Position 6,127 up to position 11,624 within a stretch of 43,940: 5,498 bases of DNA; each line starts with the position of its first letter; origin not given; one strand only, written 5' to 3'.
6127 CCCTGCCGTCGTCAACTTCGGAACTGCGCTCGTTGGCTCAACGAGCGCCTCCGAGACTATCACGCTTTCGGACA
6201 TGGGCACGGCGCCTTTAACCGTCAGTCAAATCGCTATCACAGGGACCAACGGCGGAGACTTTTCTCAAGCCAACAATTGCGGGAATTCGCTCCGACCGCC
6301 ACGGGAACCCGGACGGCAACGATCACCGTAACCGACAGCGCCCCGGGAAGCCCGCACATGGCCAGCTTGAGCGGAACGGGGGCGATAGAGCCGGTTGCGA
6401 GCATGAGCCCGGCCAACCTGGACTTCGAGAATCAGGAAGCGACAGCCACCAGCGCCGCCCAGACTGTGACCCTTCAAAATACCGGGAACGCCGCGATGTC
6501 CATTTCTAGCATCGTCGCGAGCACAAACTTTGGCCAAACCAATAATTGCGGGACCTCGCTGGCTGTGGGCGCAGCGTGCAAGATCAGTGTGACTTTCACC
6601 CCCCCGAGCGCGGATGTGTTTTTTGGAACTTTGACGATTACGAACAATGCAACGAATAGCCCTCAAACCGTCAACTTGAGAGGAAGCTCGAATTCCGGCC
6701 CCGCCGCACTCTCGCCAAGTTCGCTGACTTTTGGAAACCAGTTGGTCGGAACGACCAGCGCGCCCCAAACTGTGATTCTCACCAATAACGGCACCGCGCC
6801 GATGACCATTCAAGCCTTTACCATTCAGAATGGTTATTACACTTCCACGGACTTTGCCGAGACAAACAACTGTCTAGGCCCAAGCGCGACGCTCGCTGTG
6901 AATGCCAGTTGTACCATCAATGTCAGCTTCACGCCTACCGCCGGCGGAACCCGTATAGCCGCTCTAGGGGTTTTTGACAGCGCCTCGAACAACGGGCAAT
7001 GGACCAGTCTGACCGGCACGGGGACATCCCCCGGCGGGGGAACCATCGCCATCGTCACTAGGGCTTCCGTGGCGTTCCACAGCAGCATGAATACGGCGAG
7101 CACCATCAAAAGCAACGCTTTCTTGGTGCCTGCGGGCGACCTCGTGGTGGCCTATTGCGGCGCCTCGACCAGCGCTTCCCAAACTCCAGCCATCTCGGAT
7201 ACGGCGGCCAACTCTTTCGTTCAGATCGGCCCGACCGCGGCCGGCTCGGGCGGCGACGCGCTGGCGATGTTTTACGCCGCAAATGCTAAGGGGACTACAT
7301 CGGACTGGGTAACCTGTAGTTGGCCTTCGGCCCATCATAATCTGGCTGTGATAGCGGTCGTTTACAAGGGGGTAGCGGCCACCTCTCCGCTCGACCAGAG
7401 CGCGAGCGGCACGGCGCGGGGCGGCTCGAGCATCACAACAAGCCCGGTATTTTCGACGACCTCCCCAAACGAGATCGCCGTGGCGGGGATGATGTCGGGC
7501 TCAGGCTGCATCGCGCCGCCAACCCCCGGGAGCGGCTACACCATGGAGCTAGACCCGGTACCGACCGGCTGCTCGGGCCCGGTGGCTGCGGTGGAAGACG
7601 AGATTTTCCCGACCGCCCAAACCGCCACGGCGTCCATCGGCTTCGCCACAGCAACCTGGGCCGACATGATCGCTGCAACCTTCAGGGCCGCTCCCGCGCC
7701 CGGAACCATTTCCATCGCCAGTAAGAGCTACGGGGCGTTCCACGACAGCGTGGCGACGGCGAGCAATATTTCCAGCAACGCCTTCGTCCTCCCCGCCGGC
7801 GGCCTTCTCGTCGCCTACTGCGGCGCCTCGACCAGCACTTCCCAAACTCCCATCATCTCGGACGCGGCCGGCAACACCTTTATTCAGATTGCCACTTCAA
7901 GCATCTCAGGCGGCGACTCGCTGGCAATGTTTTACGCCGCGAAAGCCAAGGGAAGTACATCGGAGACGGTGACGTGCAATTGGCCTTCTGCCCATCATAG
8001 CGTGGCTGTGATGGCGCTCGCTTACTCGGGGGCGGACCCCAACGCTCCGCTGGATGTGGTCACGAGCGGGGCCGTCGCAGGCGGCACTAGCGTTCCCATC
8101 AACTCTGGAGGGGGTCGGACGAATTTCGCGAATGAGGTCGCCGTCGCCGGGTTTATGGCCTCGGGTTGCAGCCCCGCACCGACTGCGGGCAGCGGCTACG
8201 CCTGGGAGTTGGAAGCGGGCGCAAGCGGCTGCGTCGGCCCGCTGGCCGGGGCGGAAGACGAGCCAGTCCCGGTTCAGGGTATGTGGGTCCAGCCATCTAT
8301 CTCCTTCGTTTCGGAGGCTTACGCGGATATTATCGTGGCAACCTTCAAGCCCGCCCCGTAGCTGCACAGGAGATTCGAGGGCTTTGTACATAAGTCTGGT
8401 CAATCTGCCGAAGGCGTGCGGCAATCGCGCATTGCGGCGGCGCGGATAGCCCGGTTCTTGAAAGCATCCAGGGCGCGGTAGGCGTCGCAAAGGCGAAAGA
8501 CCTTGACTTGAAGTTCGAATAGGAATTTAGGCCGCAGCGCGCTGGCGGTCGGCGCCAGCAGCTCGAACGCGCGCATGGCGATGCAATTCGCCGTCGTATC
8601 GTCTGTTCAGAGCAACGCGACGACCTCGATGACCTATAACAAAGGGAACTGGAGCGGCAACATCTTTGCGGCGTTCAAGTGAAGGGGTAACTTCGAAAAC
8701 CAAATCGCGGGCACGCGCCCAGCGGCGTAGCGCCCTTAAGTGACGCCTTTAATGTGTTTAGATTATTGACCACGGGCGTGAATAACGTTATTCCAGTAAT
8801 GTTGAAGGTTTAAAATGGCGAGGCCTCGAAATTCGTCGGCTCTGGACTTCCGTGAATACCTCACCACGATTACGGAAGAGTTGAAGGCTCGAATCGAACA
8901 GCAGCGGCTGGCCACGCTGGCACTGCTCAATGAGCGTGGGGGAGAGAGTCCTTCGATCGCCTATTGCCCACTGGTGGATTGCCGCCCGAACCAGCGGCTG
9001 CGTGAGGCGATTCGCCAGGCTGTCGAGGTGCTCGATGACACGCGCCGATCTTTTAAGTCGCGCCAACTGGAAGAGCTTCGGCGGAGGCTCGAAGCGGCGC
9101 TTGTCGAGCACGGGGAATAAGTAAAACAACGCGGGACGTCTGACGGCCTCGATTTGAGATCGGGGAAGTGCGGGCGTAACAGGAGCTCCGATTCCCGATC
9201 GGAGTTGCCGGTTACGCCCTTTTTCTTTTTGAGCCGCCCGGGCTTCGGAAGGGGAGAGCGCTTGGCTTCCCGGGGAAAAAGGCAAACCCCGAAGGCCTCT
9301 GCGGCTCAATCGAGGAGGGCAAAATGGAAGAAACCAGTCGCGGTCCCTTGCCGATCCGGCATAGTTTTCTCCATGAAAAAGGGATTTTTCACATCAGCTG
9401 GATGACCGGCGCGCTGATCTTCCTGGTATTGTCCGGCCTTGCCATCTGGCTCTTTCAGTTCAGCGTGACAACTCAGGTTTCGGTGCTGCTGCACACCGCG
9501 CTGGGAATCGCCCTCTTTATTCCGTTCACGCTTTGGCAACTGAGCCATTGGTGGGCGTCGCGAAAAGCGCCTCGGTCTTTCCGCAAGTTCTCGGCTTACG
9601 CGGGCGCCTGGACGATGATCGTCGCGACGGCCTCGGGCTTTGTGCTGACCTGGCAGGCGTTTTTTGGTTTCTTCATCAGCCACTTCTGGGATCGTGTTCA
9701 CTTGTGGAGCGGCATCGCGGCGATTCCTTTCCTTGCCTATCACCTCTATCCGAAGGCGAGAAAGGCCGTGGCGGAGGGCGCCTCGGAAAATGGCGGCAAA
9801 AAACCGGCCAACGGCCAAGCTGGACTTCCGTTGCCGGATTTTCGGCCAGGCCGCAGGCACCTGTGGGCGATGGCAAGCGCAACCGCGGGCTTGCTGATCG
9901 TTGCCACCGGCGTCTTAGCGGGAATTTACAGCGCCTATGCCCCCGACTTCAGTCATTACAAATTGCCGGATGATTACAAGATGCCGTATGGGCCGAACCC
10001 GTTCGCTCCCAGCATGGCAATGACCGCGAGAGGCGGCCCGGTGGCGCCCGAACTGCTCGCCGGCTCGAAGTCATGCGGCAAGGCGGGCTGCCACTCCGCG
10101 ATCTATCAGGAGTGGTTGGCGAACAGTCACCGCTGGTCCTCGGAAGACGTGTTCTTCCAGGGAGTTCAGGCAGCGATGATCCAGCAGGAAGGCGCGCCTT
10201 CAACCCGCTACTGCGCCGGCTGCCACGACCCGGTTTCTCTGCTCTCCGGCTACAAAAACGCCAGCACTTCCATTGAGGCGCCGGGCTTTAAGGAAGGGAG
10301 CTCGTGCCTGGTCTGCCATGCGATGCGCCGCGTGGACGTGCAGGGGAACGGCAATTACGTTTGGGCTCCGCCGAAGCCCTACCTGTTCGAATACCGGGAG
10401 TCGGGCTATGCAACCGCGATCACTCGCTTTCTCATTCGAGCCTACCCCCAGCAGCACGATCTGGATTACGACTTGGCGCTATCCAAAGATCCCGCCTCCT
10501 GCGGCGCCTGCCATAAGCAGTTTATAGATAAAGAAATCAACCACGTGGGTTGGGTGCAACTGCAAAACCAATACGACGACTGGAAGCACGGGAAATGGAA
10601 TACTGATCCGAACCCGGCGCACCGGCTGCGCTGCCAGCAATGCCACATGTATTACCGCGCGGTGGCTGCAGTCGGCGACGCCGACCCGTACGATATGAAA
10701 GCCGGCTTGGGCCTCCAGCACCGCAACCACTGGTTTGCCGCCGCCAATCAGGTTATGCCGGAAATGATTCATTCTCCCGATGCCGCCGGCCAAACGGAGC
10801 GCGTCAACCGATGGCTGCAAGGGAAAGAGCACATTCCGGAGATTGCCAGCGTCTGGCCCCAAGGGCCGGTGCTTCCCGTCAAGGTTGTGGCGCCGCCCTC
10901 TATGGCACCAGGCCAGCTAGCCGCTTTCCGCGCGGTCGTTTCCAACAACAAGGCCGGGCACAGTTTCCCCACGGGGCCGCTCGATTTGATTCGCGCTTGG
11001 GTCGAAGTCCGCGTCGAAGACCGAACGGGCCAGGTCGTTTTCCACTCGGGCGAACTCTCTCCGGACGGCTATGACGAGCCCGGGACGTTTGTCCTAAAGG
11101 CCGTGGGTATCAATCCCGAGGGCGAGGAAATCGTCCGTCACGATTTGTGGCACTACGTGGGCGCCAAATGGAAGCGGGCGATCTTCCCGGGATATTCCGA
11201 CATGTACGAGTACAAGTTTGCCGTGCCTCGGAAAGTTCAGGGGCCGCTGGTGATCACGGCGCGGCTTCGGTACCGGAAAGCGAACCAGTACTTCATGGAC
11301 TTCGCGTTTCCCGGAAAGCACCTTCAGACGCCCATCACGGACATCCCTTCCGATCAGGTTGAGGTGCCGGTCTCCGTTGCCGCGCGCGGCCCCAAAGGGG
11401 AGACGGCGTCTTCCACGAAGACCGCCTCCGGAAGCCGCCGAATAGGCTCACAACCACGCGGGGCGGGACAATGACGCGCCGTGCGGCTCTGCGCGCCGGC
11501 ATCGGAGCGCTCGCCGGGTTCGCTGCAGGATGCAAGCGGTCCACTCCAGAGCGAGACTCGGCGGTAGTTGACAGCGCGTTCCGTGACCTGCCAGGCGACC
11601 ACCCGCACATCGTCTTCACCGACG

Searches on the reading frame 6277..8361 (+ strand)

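Call 48: search_protein_families(library=pfam, proteins=[window:6277-8361:+], max_evalue=0.00001)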
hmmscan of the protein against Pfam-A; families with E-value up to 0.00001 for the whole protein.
window:6277-8361:+ (694 aa): 6 families
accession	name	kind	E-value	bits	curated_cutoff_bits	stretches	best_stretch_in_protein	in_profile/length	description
PF22073.2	Cep192_D4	-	1.2e-17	64.5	35.5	1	56-137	18-110/112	Cep192 domain 4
PF15780.11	ASH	-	4.7e-11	43.2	27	0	42-130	4-97/98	Abnormal spindle-like microcephaly-assoc'd, ASPM-SPD-2-Hydin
PF22544.2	HYDIN_VesB_CFA65-like_Ig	-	5.8e-10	39.7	25.5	0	40-136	2-99/100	HYDIN/CFA65/VesB-like, Ig-like domain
PF07610.17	DUF1573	-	5e-09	36.5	26.1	1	48-137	8-97/98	Protein of unknown function (DUF1573)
PF24507.1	Ig_CFAP65_4th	-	2.4e-06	28.3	27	0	63-137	1-75/76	CFAP65, fourth Ig-like domain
PF12371.14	TMEM131_like_N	-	2.4e-06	28.1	28.8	0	42-107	2-68/84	Transmembrane protein 131-like N-terminal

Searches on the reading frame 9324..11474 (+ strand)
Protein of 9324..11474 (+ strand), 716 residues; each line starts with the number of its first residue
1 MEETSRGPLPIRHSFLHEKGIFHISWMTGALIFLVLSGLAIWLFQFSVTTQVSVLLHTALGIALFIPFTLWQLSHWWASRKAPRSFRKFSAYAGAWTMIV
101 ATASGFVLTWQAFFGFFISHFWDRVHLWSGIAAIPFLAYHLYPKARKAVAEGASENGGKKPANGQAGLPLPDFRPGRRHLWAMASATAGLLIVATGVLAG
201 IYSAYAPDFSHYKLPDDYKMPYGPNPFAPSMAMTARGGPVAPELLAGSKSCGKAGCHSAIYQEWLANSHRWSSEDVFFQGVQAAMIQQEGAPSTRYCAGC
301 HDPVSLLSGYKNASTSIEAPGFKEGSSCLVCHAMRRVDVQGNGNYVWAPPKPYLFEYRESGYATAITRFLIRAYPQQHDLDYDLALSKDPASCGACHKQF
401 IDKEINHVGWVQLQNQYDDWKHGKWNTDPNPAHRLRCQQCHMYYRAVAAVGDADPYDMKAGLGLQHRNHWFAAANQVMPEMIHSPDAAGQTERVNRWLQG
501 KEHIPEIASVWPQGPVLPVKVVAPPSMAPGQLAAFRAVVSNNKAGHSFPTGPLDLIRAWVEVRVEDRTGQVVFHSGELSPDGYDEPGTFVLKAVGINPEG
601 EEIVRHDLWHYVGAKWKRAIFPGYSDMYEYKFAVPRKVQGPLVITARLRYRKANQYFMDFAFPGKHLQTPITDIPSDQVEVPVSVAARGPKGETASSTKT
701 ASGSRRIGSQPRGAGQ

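Call 48: search_protein_families(library=pfam, proteins=[window:9324-11474:+], max_evalue=0.00001)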
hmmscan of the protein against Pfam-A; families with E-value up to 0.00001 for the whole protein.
window:9324-11474:+ (716 aa): 1 family
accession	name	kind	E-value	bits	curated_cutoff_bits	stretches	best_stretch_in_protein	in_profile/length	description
PF22113.1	Mtrc-MtrF_II-IV_dom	-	8.8e-08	32.3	30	0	255-335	86-166/176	Outer membrane cytochrome MtrC/MtrF-like, domains II/IV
